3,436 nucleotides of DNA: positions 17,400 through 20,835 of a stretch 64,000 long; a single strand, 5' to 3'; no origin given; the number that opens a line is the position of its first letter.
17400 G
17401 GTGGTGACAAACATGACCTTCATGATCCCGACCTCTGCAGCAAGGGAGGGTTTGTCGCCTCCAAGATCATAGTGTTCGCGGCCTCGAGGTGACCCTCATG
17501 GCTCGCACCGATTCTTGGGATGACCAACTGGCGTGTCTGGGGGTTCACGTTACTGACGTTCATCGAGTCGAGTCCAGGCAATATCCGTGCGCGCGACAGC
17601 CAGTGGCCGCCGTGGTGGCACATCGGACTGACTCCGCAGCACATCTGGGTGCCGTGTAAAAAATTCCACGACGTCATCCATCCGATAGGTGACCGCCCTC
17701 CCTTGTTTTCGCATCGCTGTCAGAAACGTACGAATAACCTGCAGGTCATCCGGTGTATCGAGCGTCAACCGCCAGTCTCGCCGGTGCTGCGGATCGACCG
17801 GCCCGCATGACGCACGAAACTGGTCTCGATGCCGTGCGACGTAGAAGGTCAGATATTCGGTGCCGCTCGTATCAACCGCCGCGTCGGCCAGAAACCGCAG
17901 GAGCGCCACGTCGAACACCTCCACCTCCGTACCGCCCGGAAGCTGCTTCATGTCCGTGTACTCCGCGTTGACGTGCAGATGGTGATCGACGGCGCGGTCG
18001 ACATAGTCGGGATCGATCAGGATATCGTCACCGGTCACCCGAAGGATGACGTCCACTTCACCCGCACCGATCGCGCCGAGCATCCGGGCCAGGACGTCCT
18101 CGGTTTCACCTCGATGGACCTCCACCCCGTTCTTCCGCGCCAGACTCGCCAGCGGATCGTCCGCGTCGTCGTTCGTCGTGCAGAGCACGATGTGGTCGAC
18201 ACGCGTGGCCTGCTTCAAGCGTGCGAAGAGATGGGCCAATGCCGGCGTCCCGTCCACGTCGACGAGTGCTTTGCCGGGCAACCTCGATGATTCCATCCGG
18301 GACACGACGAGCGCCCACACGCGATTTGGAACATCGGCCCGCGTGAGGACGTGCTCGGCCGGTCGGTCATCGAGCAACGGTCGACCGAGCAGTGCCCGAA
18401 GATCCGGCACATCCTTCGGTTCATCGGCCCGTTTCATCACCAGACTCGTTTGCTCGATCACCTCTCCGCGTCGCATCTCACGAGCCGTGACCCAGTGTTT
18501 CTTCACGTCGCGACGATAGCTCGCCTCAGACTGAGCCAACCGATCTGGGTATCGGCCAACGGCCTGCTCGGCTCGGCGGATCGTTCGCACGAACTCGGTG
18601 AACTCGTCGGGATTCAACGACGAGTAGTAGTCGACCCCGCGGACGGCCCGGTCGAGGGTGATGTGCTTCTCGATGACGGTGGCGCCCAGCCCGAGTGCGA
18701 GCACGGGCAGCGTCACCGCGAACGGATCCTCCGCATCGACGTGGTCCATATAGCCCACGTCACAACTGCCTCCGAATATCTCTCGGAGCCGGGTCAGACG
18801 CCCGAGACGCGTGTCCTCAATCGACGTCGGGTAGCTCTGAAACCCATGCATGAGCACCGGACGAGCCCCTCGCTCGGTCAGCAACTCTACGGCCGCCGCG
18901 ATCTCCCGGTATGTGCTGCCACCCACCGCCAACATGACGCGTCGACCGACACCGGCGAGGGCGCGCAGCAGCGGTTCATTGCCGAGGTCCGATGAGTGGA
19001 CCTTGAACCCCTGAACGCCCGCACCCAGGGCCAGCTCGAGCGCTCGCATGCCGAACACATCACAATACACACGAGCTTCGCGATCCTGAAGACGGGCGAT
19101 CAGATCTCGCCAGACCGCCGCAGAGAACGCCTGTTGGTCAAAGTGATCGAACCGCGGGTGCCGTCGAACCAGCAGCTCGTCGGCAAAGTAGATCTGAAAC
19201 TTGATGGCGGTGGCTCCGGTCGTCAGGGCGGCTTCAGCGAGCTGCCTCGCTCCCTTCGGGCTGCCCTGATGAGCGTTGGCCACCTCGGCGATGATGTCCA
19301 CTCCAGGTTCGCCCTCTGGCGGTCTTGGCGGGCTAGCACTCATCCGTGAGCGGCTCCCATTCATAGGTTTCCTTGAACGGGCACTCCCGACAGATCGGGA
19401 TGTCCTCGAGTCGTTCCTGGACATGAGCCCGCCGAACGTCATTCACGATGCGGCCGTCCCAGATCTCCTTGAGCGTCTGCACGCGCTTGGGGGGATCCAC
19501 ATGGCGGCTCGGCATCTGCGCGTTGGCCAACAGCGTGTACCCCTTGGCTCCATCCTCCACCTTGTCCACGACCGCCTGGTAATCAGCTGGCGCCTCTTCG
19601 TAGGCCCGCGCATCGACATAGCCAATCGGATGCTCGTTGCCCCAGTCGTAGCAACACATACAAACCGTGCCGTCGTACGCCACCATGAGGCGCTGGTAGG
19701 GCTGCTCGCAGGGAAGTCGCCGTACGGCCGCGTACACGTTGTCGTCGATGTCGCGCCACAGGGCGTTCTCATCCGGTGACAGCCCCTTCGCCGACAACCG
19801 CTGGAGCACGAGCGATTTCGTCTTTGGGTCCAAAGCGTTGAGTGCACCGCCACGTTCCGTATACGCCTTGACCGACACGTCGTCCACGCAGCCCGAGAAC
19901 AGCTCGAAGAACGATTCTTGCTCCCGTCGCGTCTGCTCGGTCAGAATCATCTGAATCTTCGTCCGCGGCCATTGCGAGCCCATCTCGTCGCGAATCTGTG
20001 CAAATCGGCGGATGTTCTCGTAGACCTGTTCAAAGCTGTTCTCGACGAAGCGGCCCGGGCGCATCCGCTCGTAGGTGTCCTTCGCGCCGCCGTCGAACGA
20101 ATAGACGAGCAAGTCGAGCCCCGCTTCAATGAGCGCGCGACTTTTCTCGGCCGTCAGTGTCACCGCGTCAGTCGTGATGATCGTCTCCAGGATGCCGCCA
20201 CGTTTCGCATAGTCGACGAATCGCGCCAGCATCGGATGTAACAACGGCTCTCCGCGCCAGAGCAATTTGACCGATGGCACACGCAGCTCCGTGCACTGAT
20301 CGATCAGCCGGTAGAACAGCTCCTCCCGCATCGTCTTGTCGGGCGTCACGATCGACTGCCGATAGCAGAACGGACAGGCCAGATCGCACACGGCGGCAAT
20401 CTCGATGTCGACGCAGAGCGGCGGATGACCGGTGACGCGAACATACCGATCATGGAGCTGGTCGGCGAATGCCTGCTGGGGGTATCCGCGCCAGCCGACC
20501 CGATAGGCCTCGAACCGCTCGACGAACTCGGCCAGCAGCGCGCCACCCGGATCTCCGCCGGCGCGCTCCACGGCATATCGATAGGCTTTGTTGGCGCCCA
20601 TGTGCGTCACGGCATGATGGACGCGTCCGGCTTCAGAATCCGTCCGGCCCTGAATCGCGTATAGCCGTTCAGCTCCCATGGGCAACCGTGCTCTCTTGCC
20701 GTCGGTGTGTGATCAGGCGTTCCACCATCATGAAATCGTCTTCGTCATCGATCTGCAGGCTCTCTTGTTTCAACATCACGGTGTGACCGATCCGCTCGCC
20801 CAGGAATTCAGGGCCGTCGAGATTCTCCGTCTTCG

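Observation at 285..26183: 26-kb one-strand glycan cluster pairing nonulosonic-acid core genes with three radical-SAM enzymes and three SAM methyltransferases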

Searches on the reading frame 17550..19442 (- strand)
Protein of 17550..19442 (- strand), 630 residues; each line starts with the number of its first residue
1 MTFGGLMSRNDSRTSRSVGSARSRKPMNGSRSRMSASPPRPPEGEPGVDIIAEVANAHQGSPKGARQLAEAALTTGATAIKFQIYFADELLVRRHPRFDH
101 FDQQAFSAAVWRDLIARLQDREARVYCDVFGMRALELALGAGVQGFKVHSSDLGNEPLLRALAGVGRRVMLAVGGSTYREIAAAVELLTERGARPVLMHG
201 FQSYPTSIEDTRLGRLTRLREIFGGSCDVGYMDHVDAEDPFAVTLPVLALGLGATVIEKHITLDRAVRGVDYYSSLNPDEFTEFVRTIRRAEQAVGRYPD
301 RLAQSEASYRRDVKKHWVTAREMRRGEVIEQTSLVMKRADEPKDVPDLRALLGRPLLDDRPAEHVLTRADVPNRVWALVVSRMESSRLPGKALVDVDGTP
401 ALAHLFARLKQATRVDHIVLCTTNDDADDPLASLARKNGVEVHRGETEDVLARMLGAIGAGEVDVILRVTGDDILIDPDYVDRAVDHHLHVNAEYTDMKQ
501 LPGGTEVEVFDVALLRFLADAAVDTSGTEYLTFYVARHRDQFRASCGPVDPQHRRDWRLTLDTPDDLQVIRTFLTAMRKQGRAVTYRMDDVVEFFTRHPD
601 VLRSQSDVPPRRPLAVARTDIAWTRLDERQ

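Call 7: search_protein_families(library=pfam, proteins=[window:17550-19442:-], max_evalue=0.001)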
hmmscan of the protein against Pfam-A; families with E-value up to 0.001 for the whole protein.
window:17550-19442:- (630 aa): 3 families
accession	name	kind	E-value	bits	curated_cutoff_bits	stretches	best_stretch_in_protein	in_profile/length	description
PF03102.20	NeuB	-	7.9e-44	150.4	22.1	1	70-297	3-238/241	NeuB family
PF02348.25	CTP_transf_3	-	5.5e-21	75.8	22.6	1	377-585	2-212/217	Cytidylyltransferase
PF12804.13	NTP_transf_3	-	8.9e-07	29.7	27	1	381-490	10-113/160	MobA-like NTP transferase domain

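Call 10: search_protein_families(library=ncbifam, proteins=[window:17550-19442:-], max_evalue=0.001)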
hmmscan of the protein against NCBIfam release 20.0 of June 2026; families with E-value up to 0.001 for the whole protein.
window:17550-19442:- (630 aa): 8 families
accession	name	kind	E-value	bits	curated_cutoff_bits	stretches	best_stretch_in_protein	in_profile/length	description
TIGR03569.1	NeuB_NnaB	equivalog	6.5e-53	179.9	399.65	1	50-356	3-319/329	N-acetylneuraminate synthase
TIGR03586.1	PseI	equivalog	2e-39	135.7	340.25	1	50-339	4-300/327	pseudaminic acid synthase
NF009905.0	PRK13368.1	subfamily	3e-14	53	255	1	377-489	5-115/243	3-deoxy-manno-octulosonate cytidylyltransferase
NF003952.0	PRK05450.1-5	subfamily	4.1e-12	45.8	193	1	376-490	4-118/250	3-deoxy-manno-octulosonate cytidylyltransferase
TIGR00466.1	kdsB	equivalog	5.1e-09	35.9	155.2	1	379-494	7-122/241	3-deoxy-manno-octulosonate cytidylyltransferase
NF003948.0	PRK05450.1-1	equivalog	4.1e-08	32.7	281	1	377-486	8-118/248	3-deoxy-manno-octulosonate cytidylyltransferase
NF003950.0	PRK05450.1-3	subfamily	4.9e-08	32.6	234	1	376-487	4-116/248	3-deoxy-manno-octulosonate cytidylyltransferase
TIGR04321.1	spiroSPASM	subfamily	0.00028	19.7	250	1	391-604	16-228/510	spiro-SPASM protein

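Call 55: search_solved_structures(query=window:17550-19343:-, max_evalue=0.00001, show_alignments=1)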
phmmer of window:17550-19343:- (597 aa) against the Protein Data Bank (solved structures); distinct sequences matched with E-value up to 0.00001: 18.
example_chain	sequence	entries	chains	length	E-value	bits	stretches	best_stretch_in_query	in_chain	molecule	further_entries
6oew_A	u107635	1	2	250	9.9e-26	93.6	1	341-573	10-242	Cytidylyltransferase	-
6ncs_A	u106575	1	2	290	9.1e-25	90.4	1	14-281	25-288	N-acetylneuraminic acid (Sialic acid) synthetase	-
2wqp_A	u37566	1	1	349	8.8e-24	87.1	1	17-307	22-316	POLYSIALIC ACID CAPSULE BIOSYNTHESIS PROTEIN SIAC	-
1xuu_A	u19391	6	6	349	2.2e-23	85.8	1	17-307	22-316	polysialic acid capsule biosynthesis protein SiaC | N-acetylneuraminate synthase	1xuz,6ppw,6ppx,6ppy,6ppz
4ipj_A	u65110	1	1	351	4.2e-23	84.9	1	17-306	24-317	Polysialic acid capsule biosynthesis protein SiaC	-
4ipi_A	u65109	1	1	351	8.8e-23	83.8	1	17-305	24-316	Polysialic acid capsule biosynthesis protein SiaC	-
8h2c_A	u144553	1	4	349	7.7e-22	80.7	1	15-305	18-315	Pseudaminic acid synthase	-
1vli_A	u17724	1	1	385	4.2e-20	75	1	14-261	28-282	Spore coat polysaccharide biosynthesis protein spsE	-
3g8r_A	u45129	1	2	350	9.2e-19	70.6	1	68-297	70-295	Probable spore coat polysaccharide biosynthesis protein E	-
3duv_A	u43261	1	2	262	1.3e-09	40.3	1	345-465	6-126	3-deoxy-manno-octulosonate cytidylyltransferase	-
1vh3_A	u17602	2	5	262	1.3e-09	40.3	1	345-465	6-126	3-deoxy-manno-octulosonate cytidylyltransferase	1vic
3jtj_A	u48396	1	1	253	3.4e-08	35.7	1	344-488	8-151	3-deoxy-manno-octulosonate cytidylyltransferase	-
3tqd_A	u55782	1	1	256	2.1e-07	33.1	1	345-460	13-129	3-deoxy-manno-octulosonate cytidylyltransferase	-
8ees_A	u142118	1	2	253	5.1e-07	31.8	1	344-479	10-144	3-deoxy-manno-octulosonate cytidylyltransferase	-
1gq9_A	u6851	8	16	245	1.8e-06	30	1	345-449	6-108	3-DEOXY-MANNO-OCTULOSONATE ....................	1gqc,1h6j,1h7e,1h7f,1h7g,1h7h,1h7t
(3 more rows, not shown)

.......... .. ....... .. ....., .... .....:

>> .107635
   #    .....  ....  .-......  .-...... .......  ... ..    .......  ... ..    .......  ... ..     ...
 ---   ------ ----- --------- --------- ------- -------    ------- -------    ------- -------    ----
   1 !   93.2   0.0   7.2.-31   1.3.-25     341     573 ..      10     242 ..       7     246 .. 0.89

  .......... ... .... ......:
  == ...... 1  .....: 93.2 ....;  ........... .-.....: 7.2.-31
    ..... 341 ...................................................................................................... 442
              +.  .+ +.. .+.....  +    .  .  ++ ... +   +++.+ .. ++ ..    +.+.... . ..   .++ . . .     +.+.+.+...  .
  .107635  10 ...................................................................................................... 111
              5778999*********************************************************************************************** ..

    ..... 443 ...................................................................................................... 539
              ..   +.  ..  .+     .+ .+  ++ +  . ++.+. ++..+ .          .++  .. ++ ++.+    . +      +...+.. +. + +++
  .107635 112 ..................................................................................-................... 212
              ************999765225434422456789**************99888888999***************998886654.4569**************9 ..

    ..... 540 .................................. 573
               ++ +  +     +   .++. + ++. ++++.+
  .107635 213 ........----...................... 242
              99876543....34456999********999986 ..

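Call 75: search_protein_representatives(protein=window:17550-19343:-)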
Query: 597 residues. Proteins with E-value up to 0.001 (for the whole library): 23882; up to 1e-10: 12871; up to 1e-30: 606. The best 150 are listed.
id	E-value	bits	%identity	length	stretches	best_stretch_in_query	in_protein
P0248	1.3e-191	654.4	52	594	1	15-591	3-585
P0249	8.4e-173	592.4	49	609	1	15-593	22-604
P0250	4.5e-162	557.0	47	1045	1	15-590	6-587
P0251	2.0e-155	535.0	46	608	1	16-580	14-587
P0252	4.9e-155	533.8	41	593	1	14-592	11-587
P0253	9.4e-147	506.4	44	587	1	17-593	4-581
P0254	4.5e-143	494.2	45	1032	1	15-581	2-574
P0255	4.7e-140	484.3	44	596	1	15-569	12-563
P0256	5.9e-140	484.0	39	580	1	15-567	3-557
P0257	9.8e-139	479.9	43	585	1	13-571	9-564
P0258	8.3e-134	463.6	41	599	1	15-579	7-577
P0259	2.7e-128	445.5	41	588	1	17-564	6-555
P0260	1.8e-123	429.6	39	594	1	15-572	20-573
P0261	2.8e-123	428.9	33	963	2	11-575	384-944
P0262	5.1e-122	424.7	38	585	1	14-578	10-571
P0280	1.5e-101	357.1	35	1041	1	14-562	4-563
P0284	3.2e-99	349.4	33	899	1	16-577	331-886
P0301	6.1e-86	305.6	36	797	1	17-557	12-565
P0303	5.5e-84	299.1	31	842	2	17-541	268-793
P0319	3.7e-78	279.9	36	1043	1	17-480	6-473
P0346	1.6e-65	238.2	27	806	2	16-539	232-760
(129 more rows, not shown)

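Call 76: search_protein_families(library=pfam, proteins=[P0250, P0254, P0280, P0319, P0261, P0284, P0303, P0346, P0301], max_evalue=0.00001)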
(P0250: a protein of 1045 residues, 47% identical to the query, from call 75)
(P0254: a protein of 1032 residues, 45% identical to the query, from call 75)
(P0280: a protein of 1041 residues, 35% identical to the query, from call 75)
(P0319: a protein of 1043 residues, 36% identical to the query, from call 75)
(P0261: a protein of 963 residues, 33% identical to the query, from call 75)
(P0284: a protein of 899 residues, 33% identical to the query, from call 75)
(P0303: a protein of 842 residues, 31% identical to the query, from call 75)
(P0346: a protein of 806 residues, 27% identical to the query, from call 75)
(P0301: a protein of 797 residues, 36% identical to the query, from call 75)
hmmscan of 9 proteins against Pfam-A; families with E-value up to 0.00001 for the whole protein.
P0250 (1045 aa): 7 families
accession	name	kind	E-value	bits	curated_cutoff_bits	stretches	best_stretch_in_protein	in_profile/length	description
PF03102.20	NeuB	-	7.7e-42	143.8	22.1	1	28-258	3-239/241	NeuB family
PF00535.33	Glycos_transf_2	-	1.6e-29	103.4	23.3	1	597-722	1-129/168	Glycosyl transferase family 2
PF02348.25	CTP_transf_3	-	2.6e-26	93.2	22.6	1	337-537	2-205/217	Cytidylyltransferase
PF10111.15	Glyco_tranf_2_2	-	1.4e-12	48.1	27.3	1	600-796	6-223/276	Glycosyltransferase like family 2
PF13641.12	Glyco_tranf_2_3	-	4.2e-09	37.2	27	1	596-774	3-196/230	Glycosyltransferase like family 2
PF12804.13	NTP_transf_3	-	2.3e-06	28.3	27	0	341-495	5-154/160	MobA-like NTP transferase domain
PF08666.17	SAF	-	7.8e-06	26.8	21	0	278-332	5-63/63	SAF domain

P0254 (1032 aa): 6 families
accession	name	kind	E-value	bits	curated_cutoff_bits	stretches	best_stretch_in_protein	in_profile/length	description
PF03102.20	NeuB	-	2.9e-35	122.3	22.1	1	26-254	5-239/241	NeuB family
PF00535.33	Glycos_transf_2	-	9.7e-31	107.4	23.3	1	592-748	1-166/168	Glycosyl transferase family 2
PF02348.25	CTP_transf_3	-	2.4e-19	70.4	22.6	1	332-532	2-205/217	Cytidylyltransferase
PF13641.12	Glyco_tranf_2_3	-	4e-12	47.1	27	1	591-772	3-198/230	Glycosyltransferase like family 2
PF10111.15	Glyco_tranf_2_2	-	4.4e-12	46.5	27.3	1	609-792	17-223/276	Glycosyltransferase like family 2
PF12804.13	NTP_transf_3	-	5.7e-06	27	27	0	332-483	1-147/160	MobA-like NTP transferase domain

P0280 (1041 aa): 4 families
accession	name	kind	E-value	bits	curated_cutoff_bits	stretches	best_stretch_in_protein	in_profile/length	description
PF03102.20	NeuB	-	8.8e-32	110.9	22.1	1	27-260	3-239/241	NeuB family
PF00535.33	Glycos_transf_2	-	1.5e-26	93.8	23.3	1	597-708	1-115/168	Glycosyl transferase family 2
PF02348.25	CTP_transf_3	-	3e-26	93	22.6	1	341-552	3-211/217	Cytidylyltransferase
PF13641.12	Glyco_tranf_2_3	-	2.3e-09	38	27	1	596-773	3-194/230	Glycosyltransferase like family 2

P0319 (1043 aa): 5 families
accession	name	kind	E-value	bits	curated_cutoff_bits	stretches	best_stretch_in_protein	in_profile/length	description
PF03102.20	NeuB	-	2.6e-38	132.3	22.1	1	24-256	1-240/241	NeuB family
PF00535.33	Glycos_transf_2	-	7.2e-30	104.6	23.3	1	585-742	2-167/168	Glycosyl transferase family 2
PF10111.15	Glyco_tranf_2_2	-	1.5e-10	41.5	27.3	1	592-769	11-207/276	Glycosyltransferase like family 2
PF13641.12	Glyco_tranf_2_3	-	9.5e-07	29.5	27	0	583-700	3-125/230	Glycosyltransferase like family 2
PF13632.12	Glyco_trans_2_3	-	4.5e-06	27.1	27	0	663-769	1-114/198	Glycosyl transferase family group 2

P0261 (963 aa): 3 families
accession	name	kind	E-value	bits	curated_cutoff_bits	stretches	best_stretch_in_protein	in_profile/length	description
PF03102.20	NeuB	-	6.3e-129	429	22.1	2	36-275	1-239/241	NeuB family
PF02348.25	CTP_transf_3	-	1.3e-17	64.7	22.6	1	722-912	7-206/217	Cytidylyltransferase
PF08666.17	SAF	-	2.1e-13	51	21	1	654-712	2-63/63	SAF domain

P0284 (899 aa): 3 families
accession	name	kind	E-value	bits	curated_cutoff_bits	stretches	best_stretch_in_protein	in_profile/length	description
PF03102.20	NeuB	-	1.8e-44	152.5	22.1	1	351-576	2-238/241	NeuB family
PF02348.25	CTP_transf_3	-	3.8e-23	82.9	22.6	1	656-861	1-210/217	Cytidylyltransferase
PF08666.17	SAF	-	1.2e-08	35.8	21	1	596-652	4-63/63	SAF domain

P0303 (842 aa): 3 families
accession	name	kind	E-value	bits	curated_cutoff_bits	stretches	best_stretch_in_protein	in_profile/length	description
PF02348.25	CTP_transf_3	-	9.2e-46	156.8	22.6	2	4-125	1-123/217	Cytidylyltransferase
PF03102.20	NeuB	-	6.9e-30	104.7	22.1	1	286-514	1-237/241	NeuB family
PF12804.13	NTP_transf_3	-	2.4e-08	34.8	27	0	10-130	11-125/160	MobA-like NTP transferase domain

P0346 (806 aa): 3 families
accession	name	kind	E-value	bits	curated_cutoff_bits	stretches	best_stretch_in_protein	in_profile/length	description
PF02348.25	CTP_transf_3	-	3.3e-39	135.4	22.6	2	5-127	1-124/217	Cytidylyltransferase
PF03102.20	NeuB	-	1.5e-21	77.4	22.1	1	256-480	6-235/241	NeuB family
PF12804.13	NTP_transf_3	-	1.3e-07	32.4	27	1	11-126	11-120/160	MobA-like NTP transferase domain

P0301 (797 aa): 2 families
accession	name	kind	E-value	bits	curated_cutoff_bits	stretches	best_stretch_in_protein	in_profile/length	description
PF03102.20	NeuB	-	4.1e-29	102.2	22.1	1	31-259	2-235/241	NeuB family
PF02348.25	CTP_transf_3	-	2.3e-19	70.5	22.6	1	341-513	2-170/217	Cytidylyltransferase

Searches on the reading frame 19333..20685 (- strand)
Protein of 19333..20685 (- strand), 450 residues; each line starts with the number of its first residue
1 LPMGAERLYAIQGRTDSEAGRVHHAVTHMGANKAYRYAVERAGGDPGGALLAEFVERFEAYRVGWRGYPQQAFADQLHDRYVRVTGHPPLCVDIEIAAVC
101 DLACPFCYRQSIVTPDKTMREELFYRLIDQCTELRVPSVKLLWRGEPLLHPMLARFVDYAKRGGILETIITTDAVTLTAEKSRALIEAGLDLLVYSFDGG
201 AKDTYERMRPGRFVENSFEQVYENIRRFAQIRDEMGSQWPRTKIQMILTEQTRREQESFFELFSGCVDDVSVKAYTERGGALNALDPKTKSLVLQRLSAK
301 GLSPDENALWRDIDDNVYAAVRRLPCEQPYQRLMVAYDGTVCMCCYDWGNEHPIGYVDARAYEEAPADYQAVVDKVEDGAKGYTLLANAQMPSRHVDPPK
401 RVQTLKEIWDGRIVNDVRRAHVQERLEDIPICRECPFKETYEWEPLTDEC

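Call 7: search_protein_families(library=pfam, proteins=[window:19333-20685:-], max_evalue=0.001)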
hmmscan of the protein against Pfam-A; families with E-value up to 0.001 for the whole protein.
window:19333-20685:- (450 aa): 2 families
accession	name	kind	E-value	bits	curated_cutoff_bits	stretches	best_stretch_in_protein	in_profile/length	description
PF04055.27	Radical_SAM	-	5.9e-13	49.8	29.5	1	95-230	2-138/166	Radical SAM superfamily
PF13186.11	SPASM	-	1.7e-08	35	21.5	1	326-361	1-38/67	Iron-sulfur cluster-binding domain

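Call 10: search_protein_families(library=ncbifam, proteins=[window:19333-20685:-], max_evalue=0.001)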
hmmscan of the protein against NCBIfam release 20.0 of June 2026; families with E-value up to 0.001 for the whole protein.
window:19333-20685:- (450 aa): 42 families (the best 25 are shown)
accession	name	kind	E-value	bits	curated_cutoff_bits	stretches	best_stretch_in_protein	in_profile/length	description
TIGR04317.1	W_rSAM_matur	equivalog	7.5e-25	87.8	380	1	94-264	8-172/349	tungsten cofactor oxidoreductase radical SAM maturase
TIGR04311.1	rSAM_Geo_metal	subfamily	4.8e-14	52.2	400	1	92-254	5-165/423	radical SAM/SPASM family putative metalloenzyme maturase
TIGR04054.1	rSAM_NirJ1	equivalog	4.9e-12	45.2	650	1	84-237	31-178/387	putative heme d1 biosynthesis radical SAM protein NirJ1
NF045574.1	sacti_mat_StsB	exception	9.8e-12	44.4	625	1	95-263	101-256/466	StsB family radical SAM/SPASM domain sactipeptide maturase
TIGR04321.1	spiroSPASM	subfamily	2.4e-11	43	250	1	87-285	228-427/510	spiro-SPASM protein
NF001199.0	PRK00164.2-1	equivalog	2.6e-11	43.2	231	1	77-226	3-143/308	GTP 3',8-cyclase MoaA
TIGR02668.1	moaA_archaeal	equivalog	3e-11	42.9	325.25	1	92-222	12-141/303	GTP 3',8-cyclase MoaA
TIGR04053.2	TIGR04053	equivalog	3.4e-11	43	395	1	88-231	6-148/366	TIGR04053 family radical SAM/SPASM domain-containing protein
TIGR04347.1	pseudo_SAM_Halo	equivalog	6.2e-11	42.2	525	1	95-227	43-170/390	TIGR04347 family pseudo-SAM/SPASM protein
TIGR02666.1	moaA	equivalog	1.1e-10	41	284.05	1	94-231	14-153/336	GTP 3',8-cyclase MoaA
NF045646.2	rSAM_Se_TrsS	equivalog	2.3e-10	39.6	490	1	91-217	87-215/441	radical SAM (seleno)protein TrsS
TIGR02109.1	PQQ_syn_pqqE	equivalog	4.2e-10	39.1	381.35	1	87-209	4-125/358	pyrroloquinoline quinone biosynthesis protein PqqE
TIGR04251.1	SCM_rSAM_ScmF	equivalog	5.1e-10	39.3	400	1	97-228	11-141/353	SynChlorMet cassette radical SAM/SPASM protein ScmF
TIGR04546.1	rSAM_ahbC_deAc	equivalog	2.6e-09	36.3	650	1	94-227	43-171/390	12,18-didecarboxysiroheme deacetylase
NF038283.1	viperin_w_prok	equivalog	5.8e-09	35.5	180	1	92-252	4-166/281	viperin family antiviral radical SAM protein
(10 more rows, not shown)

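Call 43: search_solved_structures(query=window:19333-20685:-, max_evalue=0.01)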
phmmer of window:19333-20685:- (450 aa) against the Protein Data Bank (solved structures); distinct sequences matched with E-value up to 0.01: 6.
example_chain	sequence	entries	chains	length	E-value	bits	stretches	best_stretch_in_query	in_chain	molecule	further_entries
7vob_C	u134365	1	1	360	0.00021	24.1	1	99-218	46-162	Cytosylglucuronate decarboxylase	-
7voc_C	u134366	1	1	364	0.00022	24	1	99-218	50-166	Cytosylglucuronate decarboxylase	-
8wm2_A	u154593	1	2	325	0.0015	21.3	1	90-193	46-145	Fe-S radical SAM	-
8hzv_A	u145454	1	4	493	0.0021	20.8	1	91-237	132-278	Radical S-Adenosyl-L-methionine Enzyme DesII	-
8hzy_A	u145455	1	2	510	0.0022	20.7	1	91-237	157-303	DesII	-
7tol_A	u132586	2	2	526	0.0046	19.7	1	90-226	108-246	glycerol dibiphytanyl glycerol tetraether - macrocyclic archaeol synthase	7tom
